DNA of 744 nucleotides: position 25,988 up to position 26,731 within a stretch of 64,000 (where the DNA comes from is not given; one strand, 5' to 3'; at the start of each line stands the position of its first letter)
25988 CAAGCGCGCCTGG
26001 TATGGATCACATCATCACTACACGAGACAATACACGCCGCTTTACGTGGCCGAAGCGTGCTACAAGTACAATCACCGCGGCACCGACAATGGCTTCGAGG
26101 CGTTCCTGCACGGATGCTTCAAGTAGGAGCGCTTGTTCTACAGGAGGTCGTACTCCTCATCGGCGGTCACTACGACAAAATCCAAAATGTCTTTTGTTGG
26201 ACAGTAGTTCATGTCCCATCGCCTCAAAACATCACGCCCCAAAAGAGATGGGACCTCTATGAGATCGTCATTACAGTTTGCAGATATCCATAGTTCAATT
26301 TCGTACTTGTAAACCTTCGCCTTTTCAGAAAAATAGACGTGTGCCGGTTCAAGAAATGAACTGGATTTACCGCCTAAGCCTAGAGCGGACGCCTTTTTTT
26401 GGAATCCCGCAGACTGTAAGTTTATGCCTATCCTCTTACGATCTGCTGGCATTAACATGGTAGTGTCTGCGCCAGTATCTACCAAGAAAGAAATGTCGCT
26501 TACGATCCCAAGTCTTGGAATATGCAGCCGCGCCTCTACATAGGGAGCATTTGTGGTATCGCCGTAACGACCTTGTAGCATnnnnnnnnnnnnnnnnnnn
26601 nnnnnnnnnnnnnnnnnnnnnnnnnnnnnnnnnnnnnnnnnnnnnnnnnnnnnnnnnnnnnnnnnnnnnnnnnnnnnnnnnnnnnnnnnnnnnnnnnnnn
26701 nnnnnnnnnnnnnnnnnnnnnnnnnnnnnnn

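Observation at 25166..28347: IS1595-family element with 25-bp perfect inverted repeats carrying five passenger genes, including a retropepsin-like aspartic protease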

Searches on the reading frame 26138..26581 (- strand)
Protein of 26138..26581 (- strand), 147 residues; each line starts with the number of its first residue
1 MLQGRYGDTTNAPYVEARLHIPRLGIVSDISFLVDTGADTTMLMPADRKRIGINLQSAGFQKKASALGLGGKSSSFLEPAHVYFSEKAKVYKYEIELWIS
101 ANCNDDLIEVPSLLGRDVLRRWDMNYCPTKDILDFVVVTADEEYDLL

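Call 4: search_protein_families(library=pfam, proteins=[window:26138-26581:-], max_evalue=1)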
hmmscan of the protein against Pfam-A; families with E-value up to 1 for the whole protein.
window:26138-26581:- (147 aa): 3 families
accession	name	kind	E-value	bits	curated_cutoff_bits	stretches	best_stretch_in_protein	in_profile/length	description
PF13975.11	gag-asp_proteas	-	2.1e-05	25.5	28.2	1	30-121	10-92/92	gag-polyprotein putative aspartyl protease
PF13650.11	Asp_protease_2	-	4.5e-05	24.5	24.3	1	29-66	9-46/90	Aspartyl protease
PF00077.25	RVP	-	0.00095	19.9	20.7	1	12-123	4-97/101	Retroviral aspartyl protease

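Call 5: search_protein_families(library=ncbifam, proteins=[window:26138-26581:-], max_evalue=1)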
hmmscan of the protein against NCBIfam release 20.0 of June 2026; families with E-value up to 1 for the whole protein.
window:26138-26581:- (147 aa): 2 families
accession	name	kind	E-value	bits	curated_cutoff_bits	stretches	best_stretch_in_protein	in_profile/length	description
TIGR02281.1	clan_AA_DTGA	subfamily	0.00028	21.1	57.95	1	29-65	22-58/121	TIGR02281 family clan AA aspartic protease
TIGR03698.1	clan_AA_DTGF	subfamily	0.0022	18.3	57.35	1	29-122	16-96/107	clan AA aspartic protease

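Call 9: find_encoding_contigs(protein=window:26138-26581:-, flank=10000, max_places=10)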
Protein window:26138-26581:- (147 aa): no gene with exactly this product is on record in the collection.

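Call 19: find_homologous_proteins(query=window:26138-26581:-, max_evalue=0.001)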
Query window:26138-26581:- (147 aa): 105 proteins with E <= 0.001 among 186 candidates.
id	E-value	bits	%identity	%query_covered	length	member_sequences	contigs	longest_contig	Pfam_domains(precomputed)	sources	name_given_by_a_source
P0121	9.6e-93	326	100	100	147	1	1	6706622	-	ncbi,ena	-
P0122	1.8e-35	140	53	99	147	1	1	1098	-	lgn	-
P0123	2.4e-32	130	49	99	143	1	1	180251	-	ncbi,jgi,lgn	ncbi:MAG TPA: hypothetical protein VGL56_20235 [Fimbriimonadaceae bacterium]|jgi:predicted aspartyl 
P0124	2.9e-32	130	48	97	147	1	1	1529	-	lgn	-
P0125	4.5e-32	129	49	97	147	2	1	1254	PF13650.12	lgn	-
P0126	7.2e-32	128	50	96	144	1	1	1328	-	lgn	-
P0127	1.3e-31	127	50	97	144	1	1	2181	-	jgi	jgi:hypothetical protein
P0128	1.3e-31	127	51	95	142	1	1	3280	-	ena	-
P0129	4.0e-31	126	46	97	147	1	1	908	PF13650.12,PF13975.12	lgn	-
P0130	4.2e-31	126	46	97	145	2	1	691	PF13650.12,PF13975.12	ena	-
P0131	6.0e-31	125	49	96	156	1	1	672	-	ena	-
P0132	6.1e-31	125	48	96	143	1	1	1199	PF13975.12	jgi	jgi:aspartyl protease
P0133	2.1e-30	124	46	99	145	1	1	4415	-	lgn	-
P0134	2.4e-30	123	45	96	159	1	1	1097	PF00077.26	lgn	-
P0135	5.1e-30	122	49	96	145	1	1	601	-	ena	-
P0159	6.9e-26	109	42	96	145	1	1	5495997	-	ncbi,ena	-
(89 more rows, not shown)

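Call 20: find_encoding_contigs(protein=P0121, flank=10000, max_places=6)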
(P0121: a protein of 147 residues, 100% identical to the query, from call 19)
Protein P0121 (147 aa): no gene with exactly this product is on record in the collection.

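Call 35: find_related_loci(query=A1, collection=metagenome_contigs, flank=4000)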
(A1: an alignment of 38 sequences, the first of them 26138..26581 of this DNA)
Query A1 (147 aa) in metagenome_contigs; peptide patterns used: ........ (x = any residue, [..] = any of these).
600 stretches matched a pattern (row limit reached: there are more); 74 encode a relative of the query (tblastn E <= 1e-3); 74 distinct loci.
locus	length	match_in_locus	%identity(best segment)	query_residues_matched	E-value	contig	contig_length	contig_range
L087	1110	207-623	49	1-141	3e-40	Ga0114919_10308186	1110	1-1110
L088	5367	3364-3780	44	1-141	1e-34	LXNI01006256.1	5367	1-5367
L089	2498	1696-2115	45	1-141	6e-34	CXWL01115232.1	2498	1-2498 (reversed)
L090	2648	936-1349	44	2-141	6e-34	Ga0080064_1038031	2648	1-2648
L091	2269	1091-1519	43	1-144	1e-33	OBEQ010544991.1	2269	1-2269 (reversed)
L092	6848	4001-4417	46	1-141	7e-33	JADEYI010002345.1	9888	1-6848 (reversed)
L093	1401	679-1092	41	2-141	7e-33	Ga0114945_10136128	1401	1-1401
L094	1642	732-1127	44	1-135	2e-32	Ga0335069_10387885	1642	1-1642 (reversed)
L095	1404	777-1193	44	1-141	9e-33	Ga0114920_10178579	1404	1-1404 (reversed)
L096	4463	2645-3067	43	1-142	5e-32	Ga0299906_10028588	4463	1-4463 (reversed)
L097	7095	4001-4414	42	1-141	7e-32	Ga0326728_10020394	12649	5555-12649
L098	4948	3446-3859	42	4-142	8e-31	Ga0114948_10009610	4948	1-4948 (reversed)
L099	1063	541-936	45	1-135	6e-32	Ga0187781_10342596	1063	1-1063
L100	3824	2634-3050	43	1-141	1e-30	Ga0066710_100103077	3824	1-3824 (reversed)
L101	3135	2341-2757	43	1-141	1e-30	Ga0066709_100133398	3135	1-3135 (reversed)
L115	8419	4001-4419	37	2-143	2e-21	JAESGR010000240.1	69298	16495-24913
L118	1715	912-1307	33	1-133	2e-16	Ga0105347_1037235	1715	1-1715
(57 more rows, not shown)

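Call 38: find_encoding_contigs(protein=P0159, flank=6000, max_places=3)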
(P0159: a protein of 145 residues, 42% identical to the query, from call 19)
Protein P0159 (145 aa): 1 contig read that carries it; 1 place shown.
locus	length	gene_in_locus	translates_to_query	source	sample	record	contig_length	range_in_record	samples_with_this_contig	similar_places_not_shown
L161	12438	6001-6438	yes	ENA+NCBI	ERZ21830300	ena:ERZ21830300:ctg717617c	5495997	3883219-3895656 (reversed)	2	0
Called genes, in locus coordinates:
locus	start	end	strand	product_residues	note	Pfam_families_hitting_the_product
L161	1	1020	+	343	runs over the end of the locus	PF03193:RsgA_GTPase, PF00005:ABC_tran (weak)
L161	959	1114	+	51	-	-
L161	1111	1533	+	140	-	PF00472:RF-1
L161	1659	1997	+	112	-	-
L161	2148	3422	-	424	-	PF00144:Beta-lactamase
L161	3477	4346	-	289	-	PF00520:Ion_trans, PF08016:PKD_channel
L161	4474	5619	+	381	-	PF02746:MR_MLE_N (weak), PF13378:MR_MLE_C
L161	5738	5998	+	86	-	-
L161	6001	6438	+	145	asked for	-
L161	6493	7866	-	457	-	PF06808:DctM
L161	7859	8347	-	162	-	PF04290:DctQ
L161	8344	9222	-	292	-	PF01040:UbiA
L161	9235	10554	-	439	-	PF00375:SDF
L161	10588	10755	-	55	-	PF00301:Rubredoxin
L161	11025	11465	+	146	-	PF08937:ThsB_TIR, PF13676:TIR_2 (faint)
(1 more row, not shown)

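Call 39: find_encoding_contigs(protein=P0123, flank=6000, max_places=3)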
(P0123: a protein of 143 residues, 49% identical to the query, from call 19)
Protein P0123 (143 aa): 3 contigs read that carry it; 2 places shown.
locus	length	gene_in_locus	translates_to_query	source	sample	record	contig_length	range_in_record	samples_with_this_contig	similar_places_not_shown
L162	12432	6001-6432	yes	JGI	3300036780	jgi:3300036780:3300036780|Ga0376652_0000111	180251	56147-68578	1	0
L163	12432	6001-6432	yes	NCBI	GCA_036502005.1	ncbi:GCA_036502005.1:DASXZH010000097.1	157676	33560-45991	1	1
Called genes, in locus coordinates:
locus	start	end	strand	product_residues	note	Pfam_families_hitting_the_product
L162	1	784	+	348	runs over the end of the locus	PF00356:LacI, PF13407:Peripla_BP_4 (weak), PF00532:Peripla_BP_1, PF13377:Peripla_BP_3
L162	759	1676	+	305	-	PF07963:N_methyl (weak)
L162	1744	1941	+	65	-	-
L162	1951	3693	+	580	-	PF01266:DAO (faint), PF01494:FAD_binding_3, PF04820:Trp_halogenase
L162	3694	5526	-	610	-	PF00515:TPR_1 (faint), PF07719:TPR_2 (faint), PF12895:ANAPC3 (faint), PF13174:TPR_6 (faint), PF13432:TPR_16 (weak), PF14559:TPR_19, PF00685:Sulfotransfer_1, PF13469:Sulfotransfer_3, +12 more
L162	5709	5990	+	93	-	-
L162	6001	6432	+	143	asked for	-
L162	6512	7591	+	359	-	PF13480:Acetyltransf_6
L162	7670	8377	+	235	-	PF00535:Glycos_transf_2, PF13641:Glyco_tranf_2_3, PF12804:NTP_transf_3 (weak)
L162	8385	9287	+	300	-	PF00248:Aldo_ket_red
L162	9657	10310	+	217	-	-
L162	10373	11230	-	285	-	-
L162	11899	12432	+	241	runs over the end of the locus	PF01209:Ubie_methyltran, PF13489:Methyltransf_23, PF13847:Methyltransf_31, PF08241:Methyltransf_11, PF08242:Methyltransf_12 (weak), PF13649:Methyltransf_25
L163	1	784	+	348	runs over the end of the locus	PF00356:LacI, PF13407:Peripla_BP_4 (weak), PF00532:Peripla_BP_1, PF13377:Peripla_BP_3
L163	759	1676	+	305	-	PF07963:N_methyl (weak)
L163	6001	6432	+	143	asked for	-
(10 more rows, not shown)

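Call 40: search_protein_families(library=padloc, proteins=[window:26138-26581:-], max_evalue=1)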
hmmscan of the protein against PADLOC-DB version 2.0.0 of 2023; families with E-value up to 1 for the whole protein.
window:26138-26581:- (147 aa): 3 families
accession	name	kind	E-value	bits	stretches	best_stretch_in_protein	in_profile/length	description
PDLC04405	PDC-M08B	-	0.0021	16.1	1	32-122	28-112/127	-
PDLC04402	PDC-M08B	-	0.0022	16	1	32-121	28-112/128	-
PDLC04401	PDC-M08B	-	0.005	15.2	1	32-91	28-85/93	-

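Call 51: search_solved_structures(query=A1, max_evalue=1)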
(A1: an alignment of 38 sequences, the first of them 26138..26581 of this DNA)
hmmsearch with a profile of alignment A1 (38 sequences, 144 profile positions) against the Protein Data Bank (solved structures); distinct sequences matched with E-value up to 1: 41.
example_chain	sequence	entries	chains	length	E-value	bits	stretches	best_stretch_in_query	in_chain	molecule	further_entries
5c9d_A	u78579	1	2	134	1.2e-07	34.9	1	17-74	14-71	ApRick protease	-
5c9b_A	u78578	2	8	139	1.3e-07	34.7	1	17-74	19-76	ApRick protease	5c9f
1fmb_A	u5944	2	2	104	7.1e-06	29.1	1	29-87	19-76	EIAV PROTEASE | EQUINE INFECTIOUS ANEMIA VIRUS PROTEASE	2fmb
6fiv_A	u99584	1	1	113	1.6e-05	28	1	29-122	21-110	RETROPEPSIN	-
5fiv_A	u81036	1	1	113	1.8e-05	27.8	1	29-122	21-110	RETROPEPSIN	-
1b11_A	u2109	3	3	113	2.7e-05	27.3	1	29-122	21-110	PROTEIN (Feline Immunodeficiency Virus PROTEASE) | FIV PROTEASE | FELINE IMMUNODEFICIENCY VIRUS PROTEASE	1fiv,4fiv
3ogp_A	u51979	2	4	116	5.5e-05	26.2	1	29-121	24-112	FIV Protease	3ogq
2fiv_A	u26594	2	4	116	0.00045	23.3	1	29-122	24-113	FELINE IMMUNODEFICIENCY VIRUS PROTEASE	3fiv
2hah_A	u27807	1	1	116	0.00055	23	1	29-120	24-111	Protease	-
3nr6_A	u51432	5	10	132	0.0037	20.3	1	29-45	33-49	Protease p14 | gag-pro-pol polyprotein | Putative gag-pro-pol polyprotein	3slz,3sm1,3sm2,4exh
3kt2_A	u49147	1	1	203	0.0047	20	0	33-45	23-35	Protease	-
4q5m_A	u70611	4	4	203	0.012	18.6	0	33-45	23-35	Protease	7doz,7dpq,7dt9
2b7f_A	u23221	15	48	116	0.026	17.6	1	8-74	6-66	HTLV protease | Protease | HTLV-1 Protease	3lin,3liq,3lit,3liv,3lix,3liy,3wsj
1hvc_A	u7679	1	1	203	0.028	17.5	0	33-46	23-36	HIV-1 PROTEASE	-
1g6l_A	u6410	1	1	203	0.03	17.4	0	33-45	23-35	HIV-1 PROTEASE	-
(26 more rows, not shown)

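Call 59: predict_structure(alignment_id=A1)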
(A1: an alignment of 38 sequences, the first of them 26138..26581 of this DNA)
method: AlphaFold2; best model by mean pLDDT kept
length: 147 residues; sequences in the alignment: 38
mean_pLDDT: 94.4   pTM: 0.87
mean pLDDT of the five models: 94.4, 93.0, 92.4, 91.8, 90.6
residues with pLDDT >= 90: 121; 70-90: 26; 50-70: 0; < 50: 0
segments of 3 or more residues with pLDDT < 50: none
pLDDT, mean of each block of 10 residues (from residue 1): 89 97 97 97 96 90 90 95 97 98 85 98 95 96 96
secondary structure, 60 per line:
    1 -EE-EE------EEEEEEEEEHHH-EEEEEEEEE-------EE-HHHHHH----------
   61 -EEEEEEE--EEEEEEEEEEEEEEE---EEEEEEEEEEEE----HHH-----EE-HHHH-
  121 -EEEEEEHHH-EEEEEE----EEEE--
elements in order: E13-21 E26-34 H45-50 E62-68 E71-85 E89-100 H116-119 E122-127 E132-137 E142-145

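Call 63: fold_search(model_id=the predicted structure, library=pdb)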
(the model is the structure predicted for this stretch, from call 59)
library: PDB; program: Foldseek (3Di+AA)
matches with E <= 10: 750; with E <= 0.001: 82
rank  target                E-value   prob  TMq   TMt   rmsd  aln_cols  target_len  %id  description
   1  5c9f_A                4.0e-06  1.00  0.62  0.68   4.1       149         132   19  Crystal structure of a retropepsin-like aspartic protease from Rickettsia conorii (released 2015-10-14)
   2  2fiv_A                2.9e-05  1.00  0.49  0.62   5.1       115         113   20  Crystal structure of feline immunodeficiency virus protease complexed with a substrate (released 1997-11-12)
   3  3fiv_A                3.3e-05  1.00  0.49  0.62   4.9       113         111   21  CRYSTAL STRUCTURE OF FELINE IMMUNODEFICIENCY VIRUS PROTEASE COMPLEXED WITH A SUBSTRATE (released 1997-11-12)
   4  1fmb                  4.5e-05  1.00  0.48  0.66   4.2       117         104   19  EIAV PROTEASE COMPLEXED WITH THE INHIBITOR HBY-793 (released 1996-10-14)
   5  5c9b_A                4.8e-05  1.00  0.54  0.61   4.6       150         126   19  Crystal structure of a retropepsin-like aspartic protease from Rickettsia conorii (released 2015-10-14)
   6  5c9d_B                6.6e-05  1.00  0.60  0.72   3.6       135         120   21  Crystal structure of a retropepsin-like aspartic protease from Rickettsia conorii (released 2015-10-14)
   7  5c9b_C                8.6e-05  1.00  0.53  0.61   4.4       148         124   20  Crystal structure of a retropepsin-like aspartic protease from Rickettsia conorii (released 2015-10-14)
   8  5c9b_B                9.1e-05  1.00  0.55  0.62   4.4       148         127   20  Crystal structure of a retropepsin-like aspartic protease from Rickettsia conorii (released 2015-10-14)
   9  5c9f_B                1.0e-04  1.00  0.53  0.61   4.9       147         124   20  Crystal structure of a retropepsin-like aspartic protease from Rickettsia conorii (released 2015-10-14)
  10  5c9f_D                1.2e-04  1.00  0.54  0.61   4.6       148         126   20  Crystal structure of a retropepsin-like aspartic protease from Rickettsia conorii (released 2015-10-14)
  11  3ekq_A                1.4e-04  1.00  0.41  0.57   3.5       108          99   20  Crystal structure of inhibitor saquinavir (SQV) in complex with multi-drug resistant HIV-1 protease (L63P/V82T/I84V) ( (released 2009-09-01)
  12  2b60_A                1.4e-04  1.00  0.43  0.60   3.7       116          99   17  Structure of HIV-1 protease mutant bound to Ritonavir (released 2006-11-14)
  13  2hah                  1.9e-04  1.00  0.47  0.59   5.5       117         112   20  The structure of FIV 12S protease in complex with TL-3 (released 2007-02-13)
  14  3lzu_A                2.1e-04  1.00  0.42  0.59   3.7       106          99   22  Crystal Structure of a Nelfinavir Resistant HIV-1 CRF01_AE Protease variant (N88S) in Complex with the Protease Inhibi (released 2010-08-11)
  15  7mas_A                2.1e-04  1.00  0.41  0.57   3.7       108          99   20  Drug Resistant HIV-1 Protease (L10F, M46I, I50V, F53L, L63P, G73S) in Complex with DRV (released 2022-11-09)
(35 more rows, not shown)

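Call 68: search_protein_families(library=phrogs, proteins=[window:26138-26581:-], max_evalue=0.1)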
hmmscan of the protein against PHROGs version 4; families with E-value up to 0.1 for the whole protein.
window:26138-26581:- (147 aa): 0 families

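Call 74: search_protein_families(library=pfam, proteins=[L100:1303-1872:+, L100:1826-2158:+, L100:3088-3372:-, L100:3341-3622:-, L097:2458-3429:+], max_evalue=0.01)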
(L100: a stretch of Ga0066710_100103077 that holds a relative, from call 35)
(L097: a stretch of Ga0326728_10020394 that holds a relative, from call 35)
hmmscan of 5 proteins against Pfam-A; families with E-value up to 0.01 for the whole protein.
L100:1303-1872:+ (189 aa): 1 family
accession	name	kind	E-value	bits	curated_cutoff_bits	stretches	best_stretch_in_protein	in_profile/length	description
PF13274.11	SocA_Panacea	-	1.4e-12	49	25.7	1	36-145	1-112/113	Antitoxin SocA-like, Panacea domain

L100:1826-2158:+ (110 aa): 0 families

L100:3088-3372:- (94 aa): 0 families

L100:3341-3622:- (93 aa): 0 families

L097:2458-3429:+ (323 aa): 5 families
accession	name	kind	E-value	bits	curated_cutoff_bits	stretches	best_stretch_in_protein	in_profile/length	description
PF12762.13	DDE_Tnp_IS1595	-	1.8e-33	116.1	27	1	146-288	5-153/153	ISXO2-like transposase domain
PF12760.12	Zn_ribbon_IS1595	-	2.1e-11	44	25.4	1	21-67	2-45/46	Transposase zinc-ribbon domain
PF23451.1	Zn_ribbon_PaaD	-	0.00042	20.3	27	1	36-69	13-49/53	PaaD zinc beta ribbon domain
PF24458.1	DUF7573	-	0.0011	19.3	30.2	1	32-67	5-38/39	Domain of unknown function (DUF7573)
PF06044.18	DpnI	-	0.0026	17.9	26.7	1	37-72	31-66/183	Dam-replacing family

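Call 90: search_protein_families(library=ncbifam, proteins=[L100:197-1033:+], max_evalue=0.001)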
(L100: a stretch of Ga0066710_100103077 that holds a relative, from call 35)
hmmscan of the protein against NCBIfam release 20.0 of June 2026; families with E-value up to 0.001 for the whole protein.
L100:197-1033:+ (278 aa): 1 family
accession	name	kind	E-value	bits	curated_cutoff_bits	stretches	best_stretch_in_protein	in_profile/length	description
NF033547.1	transpos_IS1595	equivalog_domain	1e-50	172.6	75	1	81-276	3-207/215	IS1595 family transposase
